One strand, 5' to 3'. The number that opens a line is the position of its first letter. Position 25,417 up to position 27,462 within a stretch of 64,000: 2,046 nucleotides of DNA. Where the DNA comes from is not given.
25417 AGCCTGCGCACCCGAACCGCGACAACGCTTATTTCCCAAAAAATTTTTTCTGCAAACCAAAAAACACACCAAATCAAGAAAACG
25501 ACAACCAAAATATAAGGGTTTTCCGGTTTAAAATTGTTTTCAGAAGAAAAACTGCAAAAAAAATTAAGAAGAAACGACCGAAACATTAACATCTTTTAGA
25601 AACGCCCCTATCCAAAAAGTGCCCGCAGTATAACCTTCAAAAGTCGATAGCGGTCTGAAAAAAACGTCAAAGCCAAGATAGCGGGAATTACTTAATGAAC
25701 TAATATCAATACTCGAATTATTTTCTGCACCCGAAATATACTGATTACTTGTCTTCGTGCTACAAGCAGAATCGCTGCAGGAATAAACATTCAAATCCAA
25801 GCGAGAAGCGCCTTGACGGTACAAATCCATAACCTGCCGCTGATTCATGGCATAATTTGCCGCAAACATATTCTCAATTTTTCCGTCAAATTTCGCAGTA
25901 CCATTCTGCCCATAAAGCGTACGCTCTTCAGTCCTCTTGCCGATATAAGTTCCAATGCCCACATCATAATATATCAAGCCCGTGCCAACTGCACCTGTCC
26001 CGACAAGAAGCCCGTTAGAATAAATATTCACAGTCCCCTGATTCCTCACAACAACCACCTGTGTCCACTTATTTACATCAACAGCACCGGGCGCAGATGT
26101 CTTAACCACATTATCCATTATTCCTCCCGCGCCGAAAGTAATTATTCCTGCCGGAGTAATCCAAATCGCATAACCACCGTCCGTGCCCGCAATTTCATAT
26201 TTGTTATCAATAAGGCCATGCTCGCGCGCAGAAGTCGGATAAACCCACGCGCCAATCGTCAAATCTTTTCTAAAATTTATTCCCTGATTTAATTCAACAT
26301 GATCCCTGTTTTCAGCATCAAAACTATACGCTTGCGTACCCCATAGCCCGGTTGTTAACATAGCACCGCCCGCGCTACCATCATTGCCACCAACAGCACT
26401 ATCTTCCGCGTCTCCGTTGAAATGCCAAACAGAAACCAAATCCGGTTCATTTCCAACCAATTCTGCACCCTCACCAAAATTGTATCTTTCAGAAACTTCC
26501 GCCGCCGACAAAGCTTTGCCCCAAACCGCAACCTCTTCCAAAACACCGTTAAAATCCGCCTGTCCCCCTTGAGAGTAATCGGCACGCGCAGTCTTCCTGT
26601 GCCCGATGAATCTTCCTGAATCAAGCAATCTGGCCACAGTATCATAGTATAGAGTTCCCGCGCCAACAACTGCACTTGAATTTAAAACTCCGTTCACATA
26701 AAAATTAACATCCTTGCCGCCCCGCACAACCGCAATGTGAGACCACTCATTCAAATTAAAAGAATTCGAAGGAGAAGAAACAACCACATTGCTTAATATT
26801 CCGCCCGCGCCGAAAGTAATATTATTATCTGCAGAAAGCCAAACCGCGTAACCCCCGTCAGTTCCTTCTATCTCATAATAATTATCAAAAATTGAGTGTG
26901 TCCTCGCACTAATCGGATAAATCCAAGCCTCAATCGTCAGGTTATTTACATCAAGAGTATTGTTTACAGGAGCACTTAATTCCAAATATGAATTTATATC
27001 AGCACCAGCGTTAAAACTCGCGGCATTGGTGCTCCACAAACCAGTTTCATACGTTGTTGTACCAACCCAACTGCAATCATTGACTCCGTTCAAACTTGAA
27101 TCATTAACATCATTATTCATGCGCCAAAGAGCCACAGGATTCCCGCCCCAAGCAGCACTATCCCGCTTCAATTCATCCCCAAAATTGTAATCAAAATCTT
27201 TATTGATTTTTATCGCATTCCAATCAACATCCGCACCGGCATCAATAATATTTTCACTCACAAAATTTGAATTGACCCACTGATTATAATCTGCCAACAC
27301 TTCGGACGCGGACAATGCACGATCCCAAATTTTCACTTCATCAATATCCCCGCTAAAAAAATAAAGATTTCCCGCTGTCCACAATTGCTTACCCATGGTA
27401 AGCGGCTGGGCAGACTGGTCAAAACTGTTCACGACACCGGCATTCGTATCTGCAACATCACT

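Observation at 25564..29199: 1211-aa pilin fused to three LamG lectin modules, two of them a recent internal duplication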

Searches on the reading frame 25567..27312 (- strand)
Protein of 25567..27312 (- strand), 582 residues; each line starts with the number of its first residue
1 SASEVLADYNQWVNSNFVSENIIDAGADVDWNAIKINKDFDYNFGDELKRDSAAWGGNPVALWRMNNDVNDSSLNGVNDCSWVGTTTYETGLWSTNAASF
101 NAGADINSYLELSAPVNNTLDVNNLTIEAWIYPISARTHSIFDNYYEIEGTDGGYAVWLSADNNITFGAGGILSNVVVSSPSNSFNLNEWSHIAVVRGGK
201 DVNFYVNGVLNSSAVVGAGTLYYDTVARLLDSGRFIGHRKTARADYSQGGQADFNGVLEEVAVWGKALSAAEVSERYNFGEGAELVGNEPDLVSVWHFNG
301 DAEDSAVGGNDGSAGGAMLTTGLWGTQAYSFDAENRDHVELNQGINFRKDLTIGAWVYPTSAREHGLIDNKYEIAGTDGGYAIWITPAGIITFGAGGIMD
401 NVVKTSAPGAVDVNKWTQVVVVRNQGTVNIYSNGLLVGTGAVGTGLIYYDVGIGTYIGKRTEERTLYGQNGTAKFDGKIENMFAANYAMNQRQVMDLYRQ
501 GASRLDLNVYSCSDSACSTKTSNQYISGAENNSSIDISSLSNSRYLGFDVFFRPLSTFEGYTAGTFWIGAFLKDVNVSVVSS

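Call 54: predict_structure(alignment_id=A3)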
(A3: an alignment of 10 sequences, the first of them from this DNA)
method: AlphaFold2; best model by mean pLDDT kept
length: 582 residues; sequences in the alignment: 10
mean_pLDDT: 60.8   pTM: 0.45
mean pLDDT of the five models: 60.8, 60.4, 60.4, 58.9, 56.2
residues with pLDDT >= 90: 5; 70-90: 197; 50-70: 210; < 50: 170
segments of 3 or more residues with pLDDT < 50: 13-26, 39-57, 67-79, 115-119, 172-174, 218-232, 240-252, 281-293, 300-310, 373-377, 397-403, 445-452, 461-472, 501-503, 553-573
pLDDT, mean of each block of 10 residues (from residue 1): 54 43 48 66 32 40 52 42 57 60 57 52 77 72 62 69 76 61 77 86 86 69 38 57 39 68 77 68 38 53 45 71 66 72 59 81 66 51 64 51 54 78 78 77 49 59 41 69 69 60 62 77 73 74 74 40 32 60 54
secondary structure, 60 per line:
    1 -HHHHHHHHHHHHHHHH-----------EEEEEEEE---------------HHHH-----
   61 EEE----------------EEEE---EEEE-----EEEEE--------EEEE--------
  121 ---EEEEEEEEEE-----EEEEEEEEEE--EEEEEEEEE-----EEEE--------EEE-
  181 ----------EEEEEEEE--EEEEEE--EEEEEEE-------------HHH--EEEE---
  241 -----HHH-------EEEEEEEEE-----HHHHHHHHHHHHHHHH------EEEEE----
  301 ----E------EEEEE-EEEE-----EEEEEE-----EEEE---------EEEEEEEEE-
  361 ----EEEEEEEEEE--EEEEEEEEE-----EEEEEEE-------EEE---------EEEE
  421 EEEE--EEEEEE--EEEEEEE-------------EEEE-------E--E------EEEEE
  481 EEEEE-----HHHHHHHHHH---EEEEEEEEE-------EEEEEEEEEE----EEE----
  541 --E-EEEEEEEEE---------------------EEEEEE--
elements in order: H2-17 E29-36 H52-55 E61-63 E80-83 E87-90 E96-100 E109-112 E124-133 E139-148 E151-159 E165-168 E177-179 E191-198 E201-206 E209-215 E234-237 E256-264 H270-285 E292-296 E312-316 E318-321 E327-332 E338-341 E351-359 E365-374 E377-385 E391-397 E405-407 E417-424 E427-432 E435-441 E455-458 E476-485 H491-500 E504-512 E520-529 E534-536 E545-553 E575-580

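Call 58: fold_search(model_id=the predicted structure, library=pdb)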
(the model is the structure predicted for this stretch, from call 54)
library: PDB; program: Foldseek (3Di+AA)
matches with E <= 10: 1388; with E <= 0.001: 406
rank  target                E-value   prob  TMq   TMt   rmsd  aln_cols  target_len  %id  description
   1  5ik4                  1.2e-12  1.00  0.23  0.34  15.8       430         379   13  Laminin A2LG45 C-form, Apo. (released 2016-08-10)
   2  5ik7_B                2.8e-12  1.00  0.23  0.34  15.3       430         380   13  Laminin A2LG45 I-form, Apo. (released 2016-08-10)
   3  1dyk                  3.3e-12  1.00  0.23  0.35  15.0       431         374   13  Laminin alpha 2 chain LG4-5 domain pair (released 2001-02-04)
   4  5ik8_B                3.5e-12  1.00  0.23  0.34  15.5       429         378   13  Laminin A2LG45 I-form, G6/7 bound. (released 2016-08-10)
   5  1okq                  1.1e-11  1.00  0.23  0.35  15.3       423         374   13  LAMININ ALPHA 2 CHAIN LG4-5 DOMAIN PAIR, CA1 SITE MUTANT (released 2003-09-11)
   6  5ik7_A                1.1e-11  1.00  0.22  0.33  16.1       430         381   13  Laminin A2LG45 I-form, Apo. (released 2016-08-10)
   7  9fyq_C                1.3e-11  1.00  0.33  0.43  14.0       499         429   13  Cryo-EM structure of native SV2A in complex with TeNT-Hc, gangliosides and Pro-Macrobody 5 (released 2025-05-21)
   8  2jd4_A                1.6e-11  1.00  0.23  0.34  17.2       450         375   14  Mouse laminin alpha1 chain, domains LG4-5 (released 2007-02-27)
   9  7by5                  2.1e-11  1.00  0.32  0.16  14.2       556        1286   12  Tetanus neurotoxin mutant-(H233A/E234Q/H237A/Y375F) (released 2021-02-17)
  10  1fv2_A                2.4e-11  1.00  0.31  0.39  15.7       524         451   12  The Hc fragment of tetanus toxin complexed with an analogue of its ganglioside receptor GT1B (released 2001-09-05)
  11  6cw1_B                6.0e-11  1.00  0.23  0.33  16.6       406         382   14  Crystal structure of Neurexin-1 alpha ectodomain fragment, L2-L3 (released 2018-09-19)
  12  6cw1_A                6.6e-11  1.00  0.23  0.33  16.7       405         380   13  Crystal structure of Neurexin-1 alpha ectodomain fragment, L2-L3 (released 2018-09-19)
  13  7z5s_AAA              8.6e-11  1.00  0.33  0.43  13.8       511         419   12  Crystal Structure of botulinum neurotoxin A2 cell binding domain in complex with GD1a (released 2022-06-08)
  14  1a8d                  8.6e-11  1.00  0.33  0.41  17.0       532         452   11  TETANUS TOXIN C FRAGMENT (released 1998-10-14)
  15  1diw                  9.5e-11  1.00  0.30  0.37  14.0       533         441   12  THE HC FRAGMENT OF TETANUS TOXIN COMPLEXED WITH GALACTOSE (released 2000-03-24)
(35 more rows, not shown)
